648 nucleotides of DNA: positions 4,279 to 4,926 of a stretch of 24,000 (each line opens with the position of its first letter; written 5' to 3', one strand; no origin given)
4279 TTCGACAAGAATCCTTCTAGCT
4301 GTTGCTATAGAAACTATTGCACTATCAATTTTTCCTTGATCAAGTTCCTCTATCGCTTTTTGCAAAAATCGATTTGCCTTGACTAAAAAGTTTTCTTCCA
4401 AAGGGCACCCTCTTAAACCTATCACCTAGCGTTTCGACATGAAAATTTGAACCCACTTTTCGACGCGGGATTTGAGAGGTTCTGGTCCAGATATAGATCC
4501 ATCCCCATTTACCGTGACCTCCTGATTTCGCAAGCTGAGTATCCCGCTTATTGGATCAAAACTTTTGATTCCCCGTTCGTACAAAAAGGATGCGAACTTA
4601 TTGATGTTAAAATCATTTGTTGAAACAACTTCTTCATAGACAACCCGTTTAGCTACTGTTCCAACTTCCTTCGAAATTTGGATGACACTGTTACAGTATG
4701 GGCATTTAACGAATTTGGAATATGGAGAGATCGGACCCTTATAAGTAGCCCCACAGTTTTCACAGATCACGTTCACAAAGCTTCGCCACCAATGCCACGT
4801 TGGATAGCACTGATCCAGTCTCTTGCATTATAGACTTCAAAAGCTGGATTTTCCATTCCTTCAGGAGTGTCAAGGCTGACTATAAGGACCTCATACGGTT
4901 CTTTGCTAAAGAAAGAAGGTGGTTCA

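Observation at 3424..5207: Uncharacterised three-gene cassette: PH/GRAM-like protein, zinc-ribbon protein and helical-domain transglutaminase-like protease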

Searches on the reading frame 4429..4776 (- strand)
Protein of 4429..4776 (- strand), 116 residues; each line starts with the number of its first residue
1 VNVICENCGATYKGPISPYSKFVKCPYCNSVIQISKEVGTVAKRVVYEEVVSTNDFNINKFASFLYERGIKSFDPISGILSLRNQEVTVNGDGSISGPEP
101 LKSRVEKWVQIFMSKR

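Call 3: search_protein_families(library=pfam, proteins=[window:4429-4776:-], max_evalue=1)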
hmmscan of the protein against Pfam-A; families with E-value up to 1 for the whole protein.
window:4429-4776:- (116 aa): 16 families
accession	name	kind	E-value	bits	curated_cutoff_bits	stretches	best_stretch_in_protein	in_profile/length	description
PF13717.11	Zn_ribbon_4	-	0.004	17.5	30.3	1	1-12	1-12/36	zinc-ribbon domain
PF12773.13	DZR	-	0.042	14.5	27.3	1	4-35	14-37/45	Double zinc ribbon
PF13408.12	Zn_ribbon_recom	-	0.063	14.1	25.3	0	19-36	2-19/58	Recombinase zinc beta ribbon domain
PF13248.11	Zn_ribbon_3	-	0.078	12.9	27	0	23-33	3-13/26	zinc-ribbon domain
PF02591.20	Zn_ribbon_9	-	0.082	13.5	29.1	0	21-30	22-31/33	C4-type zinc ribbon domain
PF13920.12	zf-C3HC4_3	-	0.097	12.9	27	1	3-33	24-47/49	Zinc finger, C3HC4 type (RING finger)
PF14311.12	DUF4379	-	0.11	13.2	24.5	1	4-29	29-54/56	Probable Treble clef zinc finger domain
PF01155.25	HypA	-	0.11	13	28.9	1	2-31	70-95/112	Hydrogenase/urease nickel incorporation, metallochaperone, hypA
PF13719.11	Zn_ribbon_5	-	0.11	12.7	29.3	1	2-31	2-34/37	zinc-ribbon domain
PF02892.21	zf-BED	-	0.12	12.8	20.6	1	20-38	14-30/44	BED zinc finger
PF08271.17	Zn_Ribbon_TF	-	0.14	12.2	29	0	24-31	2-9/43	TFIIB zinc-binding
PF21349.2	RUBY_RBDX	-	0.14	12.1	26.5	1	5-29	3-23/30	Rubrerythrin, rubredoxin-like domain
PF23733.2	GRXCR1-2_C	-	0.15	12.5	26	1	3-30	10-37/47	GRXCR1/2, C-terminal domain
PF13192.12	Thioredoxin_3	-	0.24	11.9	24.8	0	24-57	9-40/76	Thioredoxin domain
PF05191.20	ADK_lid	-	0.29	11.5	26.6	1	4-30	3-29/36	Adenylate kinase, active site lid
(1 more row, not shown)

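Call 4: search_protein_families(library=ncbifam, proteins=[window:4429-4776:-], max_evalue=1)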
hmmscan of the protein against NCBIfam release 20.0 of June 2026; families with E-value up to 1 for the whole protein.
window:4429-4776:- (116 aa): 4 families
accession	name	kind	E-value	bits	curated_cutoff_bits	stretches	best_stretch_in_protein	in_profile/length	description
TIGR01374.1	soxD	subfamily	0.0034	17.6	116.5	0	23-68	2-43/83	sarcosine oxidase subunit delta family protein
TIGR02098.1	MJ0042_CXXC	domain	0.0056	16.4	20.9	1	1-32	1-35/38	MJ0042-type zinc finger domain-containing protein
NF001607.0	PRK00398.1-4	equivalog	0.076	12.7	89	1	5-45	12-50/53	DNA-directed RNA polymerase subunit P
NF001387.0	PRK00279.2-5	equivalog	0.093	12.3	373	1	4-44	127-168/224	adenylate kinase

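Call 8: find_homologous_proteins(query=window:4429-4776:-)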
Query window:4429-4776:- (116 aa): 17 proteins with E <= 0.001 among 17 candidates.
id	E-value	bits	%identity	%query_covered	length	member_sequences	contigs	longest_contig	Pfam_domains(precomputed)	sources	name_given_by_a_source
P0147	1.8e-71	255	100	100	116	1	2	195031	-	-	-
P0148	3.5e-35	138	57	99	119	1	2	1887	-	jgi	-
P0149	5.0e-35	138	59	96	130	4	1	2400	-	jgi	-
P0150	1.1e-34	137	58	99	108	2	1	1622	-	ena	-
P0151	7.4e-34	134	51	99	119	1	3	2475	-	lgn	-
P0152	3.5e-33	132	57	97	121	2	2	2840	-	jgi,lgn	jgi:DNA-directed RNA polymerase subunit RPC12/RpoP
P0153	1.5e-32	130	54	97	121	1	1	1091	-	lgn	-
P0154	3.1e-32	129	50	98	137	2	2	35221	-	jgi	-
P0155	4.8e-32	128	52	99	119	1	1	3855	-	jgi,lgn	jgi:hypothetical protein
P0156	6.4e-32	128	52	99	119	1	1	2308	-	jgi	jgi:hypothetical protein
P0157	7.5e-32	128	53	100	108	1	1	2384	-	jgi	-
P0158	1.8e-31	126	51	99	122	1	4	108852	-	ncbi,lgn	ncbi:MAG: hypothetical protein QW667_05555 [Candidatus Bathyarchaeia archaeon]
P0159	1.9e-31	126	56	97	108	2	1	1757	-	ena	-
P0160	2.6e-31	126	55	100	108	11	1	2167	-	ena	-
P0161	5.9e-31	125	55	97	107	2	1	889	-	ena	-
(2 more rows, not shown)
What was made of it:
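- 4426..4776 (-): g2: 116-aa adaptor made of an N-terminal four-Cys Zn-ribbon (C5, C8, C25, C28), a variable linker and a conserved ~60-aa C-terminal domain with no known family. 17 homologues (call 8).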

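Call 30: search_protein_families(library=padloc, proteins=[window:4429-4776:-], max_evalue=0.1)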
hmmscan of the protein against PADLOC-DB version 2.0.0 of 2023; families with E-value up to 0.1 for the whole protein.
window:4429-4776:- (116 aa): 2 families
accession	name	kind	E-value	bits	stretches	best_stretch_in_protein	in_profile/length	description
PDLC00916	Cas10a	-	0.0058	13.5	1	4-68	397-460/650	"CRISPR-associated protein Cas10/Csm1, subtype III-A/MTUBE"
PDLC01293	Cas10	-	0.039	10.8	1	4-58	344-394/577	CAS-III; effector_LS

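Call 38: search_solved_structures(query=A3, max_evalue=10, show_alignments=2)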
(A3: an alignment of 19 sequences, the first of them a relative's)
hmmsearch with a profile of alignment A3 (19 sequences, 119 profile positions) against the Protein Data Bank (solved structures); distinct sequences matched with E-value up to 10: 21.
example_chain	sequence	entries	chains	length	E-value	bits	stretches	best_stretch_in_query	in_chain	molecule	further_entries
9p9v_A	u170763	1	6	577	0.18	15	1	2-48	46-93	ATP-dependent clpX-like chaperone, mitochondrial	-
9ykx_A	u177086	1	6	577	0.18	15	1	2-48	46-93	ATP-dependent clpX-like chaperone, mitochondrial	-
7aor_at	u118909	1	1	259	0.18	15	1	4-32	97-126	mS66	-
7zok_A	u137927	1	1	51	0.19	14.9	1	3-37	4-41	Adventurous gliding motility protein X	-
7vp8_A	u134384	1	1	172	0.23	14.7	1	36-83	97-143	Ferritin-like diiron domain-containing protein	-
3wwl_A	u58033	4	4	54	0.27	14.4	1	4-34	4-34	Alpha-aminoadipate carrier protein LysW | OrfF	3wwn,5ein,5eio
7ane_at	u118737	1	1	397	0.38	13.9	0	4-31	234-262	mS66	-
2xig_A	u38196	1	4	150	0.48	13.6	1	3-53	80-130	FERRIC UPTAKE REGULATION PROTEIN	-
4qiw_P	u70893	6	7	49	0.63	13.2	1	3-36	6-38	DNA-directed RNA polymerase subunit P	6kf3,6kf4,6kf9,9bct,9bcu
2czr_A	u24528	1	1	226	0.64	13.2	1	19-62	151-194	TBP-interacting protein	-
5k2m_E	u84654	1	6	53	0.66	13.2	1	3-38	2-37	Probable lysine biosynthesis protein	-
9mkt_A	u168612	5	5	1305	0.73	13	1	48-81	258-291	CRISPR-associated endonuclease Cas12a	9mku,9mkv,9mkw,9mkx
7olc_LU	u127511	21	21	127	0.85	12.8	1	42-114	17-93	60S ribosomal protein L22-like protein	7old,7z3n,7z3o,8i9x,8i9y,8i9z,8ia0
6hiv_DS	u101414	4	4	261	0.92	12.7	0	4-30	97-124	ms66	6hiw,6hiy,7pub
4oln_A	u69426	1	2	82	0.95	12.7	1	4-39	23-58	AncSR1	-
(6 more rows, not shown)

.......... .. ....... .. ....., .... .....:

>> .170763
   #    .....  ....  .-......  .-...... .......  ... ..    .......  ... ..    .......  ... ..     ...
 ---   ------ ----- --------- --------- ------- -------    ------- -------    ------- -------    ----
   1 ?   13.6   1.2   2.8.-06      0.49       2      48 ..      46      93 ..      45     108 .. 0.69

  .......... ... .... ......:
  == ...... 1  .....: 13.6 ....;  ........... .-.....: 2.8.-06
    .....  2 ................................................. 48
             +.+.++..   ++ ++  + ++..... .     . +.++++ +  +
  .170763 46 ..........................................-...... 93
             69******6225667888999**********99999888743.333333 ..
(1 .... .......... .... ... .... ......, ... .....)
